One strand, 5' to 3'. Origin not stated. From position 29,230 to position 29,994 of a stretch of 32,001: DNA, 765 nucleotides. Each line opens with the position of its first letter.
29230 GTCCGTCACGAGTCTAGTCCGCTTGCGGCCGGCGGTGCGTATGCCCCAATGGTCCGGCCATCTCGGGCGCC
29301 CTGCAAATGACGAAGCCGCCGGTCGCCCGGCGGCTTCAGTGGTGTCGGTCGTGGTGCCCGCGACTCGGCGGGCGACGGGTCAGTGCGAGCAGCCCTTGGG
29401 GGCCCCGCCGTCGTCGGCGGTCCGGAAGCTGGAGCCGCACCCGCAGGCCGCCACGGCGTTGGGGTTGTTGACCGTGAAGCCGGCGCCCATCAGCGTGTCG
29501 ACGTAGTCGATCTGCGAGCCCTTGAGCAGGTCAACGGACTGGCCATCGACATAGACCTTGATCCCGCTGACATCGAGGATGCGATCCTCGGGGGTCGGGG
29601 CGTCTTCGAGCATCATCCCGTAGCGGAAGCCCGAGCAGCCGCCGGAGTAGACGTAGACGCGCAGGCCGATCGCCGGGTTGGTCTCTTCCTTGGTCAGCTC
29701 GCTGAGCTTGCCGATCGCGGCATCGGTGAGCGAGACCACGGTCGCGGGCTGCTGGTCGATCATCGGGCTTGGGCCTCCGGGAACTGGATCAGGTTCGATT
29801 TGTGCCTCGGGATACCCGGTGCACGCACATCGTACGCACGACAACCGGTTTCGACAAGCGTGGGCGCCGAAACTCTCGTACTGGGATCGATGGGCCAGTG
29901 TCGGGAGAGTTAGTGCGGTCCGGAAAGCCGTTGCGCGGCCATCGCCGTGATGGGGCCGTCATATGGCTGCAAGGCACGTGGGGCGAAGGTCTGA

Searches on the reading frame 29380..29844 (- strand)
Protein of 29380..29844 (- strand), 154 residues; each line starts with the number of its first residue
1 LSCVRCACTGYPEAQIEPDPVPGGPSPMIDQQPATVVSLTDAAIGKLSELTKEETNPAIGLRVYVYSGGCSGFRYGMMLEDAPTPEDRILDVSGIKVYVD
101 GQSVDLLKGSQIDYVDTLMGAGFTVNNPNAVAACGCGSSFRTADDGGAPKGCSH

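Call 8: search_protein_families(library=pfam, proteins=[window:29380-29844:-], max_evalue=0.01)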
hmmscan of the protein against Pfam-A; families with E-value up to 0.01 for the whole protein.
window:29380-29844:- (154 aa): 1 family
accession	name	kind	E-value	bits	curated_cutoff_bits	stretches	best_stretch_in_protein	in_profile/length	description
PF01521.26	Fe-S_biosyn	-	1.1e-16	61.4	26.3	1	37-137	3-109/110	Iron-sulphur cluster biosynthesis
